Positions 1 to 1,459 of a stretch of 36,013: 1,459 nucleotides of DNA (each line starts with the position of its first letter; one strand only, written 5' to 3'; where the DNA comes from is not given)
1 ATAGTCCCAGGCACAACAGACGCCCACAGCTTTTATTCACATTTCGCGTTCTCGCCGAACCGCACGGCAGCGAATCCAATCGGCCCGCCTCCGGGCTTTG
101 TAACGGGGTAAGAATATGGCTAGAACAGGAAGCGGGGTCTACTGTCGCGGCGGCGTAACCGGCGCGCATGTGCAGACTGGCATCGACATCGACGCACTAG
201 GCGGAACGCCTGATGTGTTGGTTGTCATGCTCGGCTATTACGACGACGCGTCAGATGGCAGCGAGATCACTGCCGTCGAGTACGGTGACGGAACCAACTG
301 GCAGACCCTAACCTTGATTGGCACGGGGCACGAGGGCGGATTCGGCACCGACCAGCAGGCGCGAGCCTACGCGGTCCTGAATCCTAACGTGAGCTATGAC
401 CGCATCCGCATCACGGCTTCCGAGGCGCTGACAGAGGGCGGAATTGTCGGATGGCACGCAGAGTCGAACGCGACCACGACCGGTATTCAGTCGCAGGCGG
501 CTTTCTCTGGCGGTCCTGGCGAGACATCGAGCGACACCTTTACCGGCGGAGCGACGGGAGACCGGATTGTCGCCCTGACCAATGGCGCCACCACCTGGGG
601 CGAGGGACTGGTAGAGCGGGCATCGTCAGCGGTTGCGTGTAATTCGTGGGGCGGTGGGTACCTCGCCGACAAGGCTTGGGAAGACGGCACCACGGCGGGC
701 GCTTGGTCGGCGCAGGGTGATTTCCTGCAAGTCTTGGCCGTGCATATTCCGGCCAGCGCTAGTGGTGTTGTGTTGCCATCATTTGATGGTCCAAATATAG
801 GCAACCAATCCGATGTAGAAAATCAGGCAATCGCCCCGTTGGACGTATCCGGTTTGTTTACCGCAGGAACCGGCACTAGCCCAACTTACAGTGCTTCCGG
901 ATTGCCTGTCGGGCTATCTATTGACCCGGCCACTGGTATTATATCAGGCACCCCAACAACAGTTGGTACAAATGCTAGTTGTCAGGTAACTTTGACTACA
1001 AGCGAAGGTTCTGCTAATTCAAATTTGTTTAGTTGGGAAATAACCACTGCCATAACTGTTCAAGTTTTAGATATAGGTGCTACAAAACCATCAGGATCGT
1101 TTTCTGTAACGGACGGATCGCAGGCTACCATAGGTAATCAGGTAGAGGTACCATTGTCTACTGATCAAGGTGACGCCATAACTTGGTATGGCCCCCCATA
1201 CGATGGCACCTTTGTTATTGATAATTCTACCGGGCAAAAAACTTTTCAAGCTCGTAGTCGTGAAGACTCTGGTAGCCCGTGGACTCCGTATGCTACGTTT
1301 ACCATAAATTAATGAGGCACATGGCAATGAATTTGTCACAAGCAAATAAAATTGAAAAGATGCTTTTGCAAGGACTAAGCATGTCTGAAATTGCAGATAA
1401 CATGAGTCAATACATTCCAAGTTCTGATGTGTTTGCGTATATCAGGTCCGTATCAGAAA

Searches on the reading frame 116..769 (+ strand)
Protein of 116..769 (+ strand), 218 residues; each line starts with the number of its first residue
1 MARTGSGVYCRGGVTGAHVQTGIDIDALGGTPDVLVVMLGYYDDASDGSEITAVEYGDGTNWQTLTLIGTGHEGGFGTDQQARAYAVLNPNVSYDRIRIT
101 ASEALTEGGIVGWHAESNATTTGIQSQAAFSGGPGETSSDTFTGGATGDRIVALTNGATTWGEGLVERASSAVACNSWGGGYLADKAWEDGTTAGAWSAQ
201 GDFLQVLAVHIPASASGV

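Call 78: find_homologous_proteins(query=window:116-769:+, max_evalue=0.01)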
Query window:116-769:+: 499 candidates shared short words with the query, none scored E <= 0.01.

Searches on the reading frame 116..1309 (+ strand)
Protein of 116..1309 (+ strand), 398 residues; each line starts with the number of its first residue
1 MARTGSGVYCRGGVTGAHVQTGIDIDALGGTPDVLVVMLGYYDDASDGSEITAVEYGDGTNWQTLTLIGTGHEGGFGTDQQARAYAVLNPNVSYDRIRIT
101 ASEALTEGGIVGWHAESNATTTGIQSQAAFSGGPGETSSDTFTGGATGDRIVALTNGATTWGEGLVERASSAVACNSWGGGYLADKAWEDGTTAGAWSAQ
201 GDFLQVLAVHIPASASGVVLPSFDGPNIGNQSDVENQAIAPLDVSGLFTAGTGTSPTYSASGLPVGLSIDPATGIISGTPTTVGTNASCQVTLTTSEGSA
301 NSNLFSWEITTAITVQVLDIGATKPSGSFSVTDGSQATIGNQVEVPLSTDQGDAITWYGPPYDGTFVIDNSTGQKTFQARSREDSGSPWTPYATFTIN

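Call 8: search_protein_families(library=pfam, proteins=[window:116-1309:+], max_evalue=0.1)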
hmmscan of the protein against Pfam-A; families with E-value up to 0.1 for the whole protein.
window:116-1309:+ (398 aa): 1 family
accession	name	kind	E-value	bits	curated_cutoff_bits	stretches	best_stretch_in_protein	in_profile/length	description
PF05345.18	He_PIG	-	2.5e-12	47.5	24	1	227-310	7-96/96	Putative Ig domain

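Call 9: search_protein_families(library=phrogs, proteins=[window:116-1309:+], max_evalue=0.01)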
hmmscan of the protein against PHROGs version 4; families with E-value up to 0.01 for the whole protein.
window:116-1309:+ (398 aa): 0 families

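Call 24: find_homologous_proteins(query=window:116-1309:+, max_evalue=0.001)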
Query window:116-1309:+ (398 aa): 45 proteins with E <= 0.001 among 8000 candidates.
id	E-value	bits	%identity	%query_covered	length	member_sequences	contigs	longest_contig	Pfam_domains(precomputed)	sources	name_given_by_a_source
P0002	1.3e-256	869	100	100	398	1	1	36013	PF05345.19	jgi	jgi:hypothetical protein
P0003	1.5e-43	168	55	45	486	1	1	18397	PF05345.19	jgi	-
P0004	9.7e-37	145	41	20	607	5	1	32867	PF00801.27,PF18981.7,PF17963.8,PF18957.7,PF00028.24,PF05345.19,PF20164.5,PF18911.7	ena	-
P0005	1.6e-32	131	39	24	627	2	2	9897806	PF17963.8,PF24908.1,PF05345.19,PF06832.19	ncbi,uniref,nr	ncbi:putative Ig domain-containing protein [Actinoplanes ianthinogenes]|uniref:putative Ig domain-co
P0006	6.2e-32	129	70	8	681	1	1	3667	PF07161.20,PF24908.1,PF05345.19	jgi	jgi:hypothetical protein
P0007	2.0e-31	128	37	24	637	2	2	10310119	PF24908.1,PF05345.19,PF06832.19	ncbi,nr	ncbi:hypothetical protein GCM10023107_73800 [Actinoplanes octamycinicus]|nr:hypothetical protein Aoc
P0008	6.7e-27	113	53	15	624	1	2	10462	PF22352.3,PF00801.27,PF24908.1,PF05345.19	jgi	jgi:type II secretory pathway pseudopilin PulG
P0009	3.3e-25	107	61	24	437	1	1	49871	PF05345.19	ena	-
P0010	6.2e-24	103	48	12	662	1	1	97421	PF00801.27,PF18981.7,PF24908.1,PF05345.19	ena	-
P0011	5.3e-23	100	53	14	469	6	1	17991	PF18957.7,PF05345.19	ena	-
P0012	3.6e-21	94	36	23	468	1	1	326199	PF07963.18,PF24908.1,PF05345.19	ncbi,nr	ncbi:putative Ig domain-containing protein [Paractinoplanes ovalisporus]|nr:putative Ig domain-conta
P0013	1.5e-17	82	58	11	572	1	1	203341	PF25354.2,PF24908.1,PF05345.19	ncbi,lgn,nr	ncbi:MAG: putative Ig domain-containing protein [Propionibacteriales bacterium]|nr:putative Ig domai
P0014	1.6e-16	79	43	24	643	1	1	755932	PF07963.18,PF24908.1,PF05345.19,PF18911.7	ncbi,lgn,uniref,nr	ncbi:putative Ig domain-containing protein [Cryptosporangium aurantiacum]|uniref:Prepilin-type N-ter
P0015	1.7e-16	78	37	20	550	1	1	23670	PF17963.8,PF17892.8,PF00028.24,PF17803.8,PF05345.19,PF19077.7,PF20164.5,PF18911.7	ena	-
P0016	1.3e-14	72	43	15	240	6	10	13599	PF00801.27,PF24908.1,PF05345.19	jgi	jgi:hypothetical protein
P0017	4.3e-14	71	43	20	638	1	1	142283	PF07679.23,PF13927.13,PF05345.19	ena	-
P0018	6.1e-13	67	36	21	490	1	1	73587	PF05345.19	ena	-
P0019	1.8e-12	65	54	21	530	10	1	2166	PF05345.19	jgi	-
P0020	6.8e-12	63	49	18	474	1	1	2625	PF17963.8,PF18957.7,PF05345.19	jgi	jgi:hypothetical protein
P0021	2.1e-10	58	55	21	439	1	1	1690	PF17963.8,PF05345.19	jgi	jgi:hypothetical protein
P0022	3.4e-10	58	51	21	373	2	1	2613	PF17963.8,PF05345.19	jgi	jgi:hypothetical protein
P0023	1.7e-9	55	33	23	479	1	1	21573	PF05345.19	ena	-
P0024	3.6e-9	54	52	21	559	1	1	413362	PF20773.6,PF24908.1,PF05345.19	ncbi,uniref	ncbi:putative Ig domain-containing protein [Streptacidiphilus sp. EB103A]|uniref:putative Ig domain-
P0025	3.8e-9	54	49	21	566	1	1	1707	PF14200.13,PF24908.1,PF05345.19,PF00652.29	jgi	jgi:Putative Ig domain/Ricin-type beta-trefoil lectin domain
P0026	5.5e-9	54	36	27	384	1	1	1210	PF24908.1,PF05345.19,PF06832.19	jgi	-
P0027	9.5e-9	53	52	16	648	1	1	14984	PF20773.6,PF24908.1,PF05345.19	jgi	jgi:serine protease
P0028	4.6e-8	51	42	23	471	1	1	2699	PF24908.1,PF05345.19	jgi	-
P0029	4.8e-8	51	49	14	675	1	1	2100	PF05345.19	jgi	-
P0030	2.3e-7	48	36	20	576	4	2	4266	PF22352.3,PF00801.27,PF07963.18,PF24908.1,PF05345.19,PF18911.7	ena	-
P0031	3.2e-7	48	66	8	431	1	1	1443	PF17963.8,PF17892.8,PF18957.7,PF00028.24,PF17803.8,PF05345.19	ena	-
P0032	4.0e-7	48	78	7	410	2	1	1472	PF24908.1,PF05345.19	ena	-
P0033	4.1e-7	48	44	21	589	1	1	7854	PF05922.22,PF24908.1,PF05345.19,PF00082.28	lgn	-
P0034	8.9e-7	46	54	9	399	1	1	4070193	PF05345.19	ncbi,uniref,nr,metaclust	ncbi:Ig domain-containing protein [Ramlibacter tataouinensis]|uniref:Uncharacterized protein n=1 Tax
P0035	1.0e-6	46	41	20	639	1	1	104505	PF24908.1,PF05345.19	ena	-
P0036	1.2e-6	46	38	16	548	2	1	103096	PF24908.1,PF05345.19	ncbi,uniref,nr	ncbi:hypothetical protein Asi03nite_51260 [Actinoplanes siamensis]|uniref:Uncharacterized protein n=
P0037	6.6e-6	44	60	12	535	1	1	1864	PF05345.19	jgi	-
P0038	1.0e-5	43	37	13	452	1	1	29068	PF05345.19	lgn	-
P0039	1.8e-5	42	49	14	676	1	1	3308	PF05345.19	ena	-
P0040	2.0e-5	42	49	20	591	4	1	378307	PF24908.1,PF05345.19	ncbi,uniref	ncbi:putative Ig domain-containing protein [Streptantibioticus parmotrematis]|uniref:putative Ig dom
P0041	4.8e-5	41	67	12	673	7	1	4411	PF22352.3,PF24908.1,PF05345.19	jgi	jgi:hypothetical protein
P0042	9.1e-5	40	51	13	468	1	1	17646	PF22352.3,PF24908.1,PF05345.19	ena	-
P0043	3.8e-4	38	45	20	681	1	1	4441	PF01183.27,PF14200.13,PF05345.19,PF00652.29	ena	-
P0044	4.2e-4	38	39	20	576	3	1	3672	PF24996.1,PF07646.22,PF13964.13,PF24681.2,PF13415.13,PF24981.2,PF01344.32,PF25210.2,PF05345.19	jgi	-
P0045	7.5e-4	37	36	26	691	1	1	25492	PF22352.3,PF24908.1,PF05345.19,PF20164.5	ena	-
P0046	9.3e-4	37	52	13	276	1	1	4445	PF05345.19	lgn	-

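Call 26: find_encoding_contigs(protein=P0003, flank=10000)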
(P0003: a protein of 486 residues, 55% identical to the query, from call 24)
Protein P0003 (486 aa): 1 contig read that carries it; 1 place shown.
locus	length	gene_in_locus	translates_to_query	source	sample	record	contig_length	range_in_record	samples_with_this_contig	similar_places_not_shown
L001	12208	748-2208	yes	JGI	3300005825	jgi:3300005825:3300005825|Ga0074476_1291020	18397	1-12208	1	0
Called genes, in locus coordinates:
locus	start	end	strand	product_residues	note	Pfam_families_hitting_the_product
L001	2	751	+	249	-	?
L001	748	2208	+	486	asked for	PF05345:He_PIG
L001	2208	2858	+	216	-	PF24175:SU10_adaptor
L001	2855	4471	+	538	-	-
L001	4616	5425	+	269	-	-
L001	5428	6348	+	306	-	-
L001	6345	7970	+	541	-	-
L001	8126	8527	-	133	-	PF05866:RusA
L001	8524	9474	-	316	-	PF00145:DNA_methylase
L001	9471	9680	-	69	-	-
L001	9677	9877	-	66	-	-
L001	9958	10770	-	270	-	-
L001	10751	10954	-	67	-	-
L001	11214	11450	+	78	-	-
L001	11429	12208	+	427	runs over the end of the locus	PF03237:Terminase_6N (weak)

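Call 27: find_encoding_contigs(protein=P0002, flank=3000)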
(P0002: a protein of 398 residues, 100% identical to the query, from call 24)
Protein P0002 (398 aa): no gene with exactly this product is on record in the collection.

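Call 46: search_dna_similar(query=window:116-1309:+, collection=phages, mode=protein, max_rows=20)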
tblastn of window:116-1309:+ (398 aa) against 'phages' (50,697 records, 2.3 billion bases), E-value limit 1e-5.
No match.

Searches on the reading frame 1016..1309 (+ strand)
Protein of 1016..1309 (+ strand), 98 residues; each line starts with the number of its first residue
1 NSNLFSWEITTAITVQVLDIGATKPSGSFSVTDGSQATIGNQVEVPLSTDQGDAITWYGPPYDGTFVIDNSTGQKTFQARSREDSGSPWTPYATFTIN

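Call 82: find_related_loci(query=A4, collection=viral_contigs, flank=8000)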
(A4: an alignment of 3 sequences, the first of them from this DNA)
Query A4 (98 aa) in viral_contigs; peptide patterns used: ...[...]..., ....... (x = any residue, [..] = any of these).
129 stretches matched a pattern; 1 encode a relative of the query (tblastn E <= 1e-3); 1 distinct loci.
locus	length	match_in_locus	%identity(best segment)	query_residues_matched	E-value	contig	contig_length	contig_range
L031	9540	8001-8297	63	2-98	4e-34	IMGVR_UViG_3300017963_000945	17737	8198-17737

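Call 83: find_related_loci(query=A4, collection=metagenome_contigs, flank=8000)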
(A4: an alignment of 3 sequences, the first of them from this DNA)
Query A4 (98 aa) in metagenome_contigs; peptide patterns used: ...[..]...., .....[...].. (x = any residue, [..] = any of these).
177 stretches matched a pattern; 3 encode a relative of the query (tblastn E <= 1e-3); 3 distinct loci.
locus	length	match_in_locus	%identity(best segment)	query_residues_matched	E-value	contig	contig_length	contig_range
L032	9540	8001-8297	63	2-98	1e-33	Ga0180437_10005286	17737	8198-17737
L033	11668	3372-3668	60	2-98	2e-32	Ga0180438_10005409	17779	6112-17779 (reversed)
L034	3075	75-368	58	1-98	2e-30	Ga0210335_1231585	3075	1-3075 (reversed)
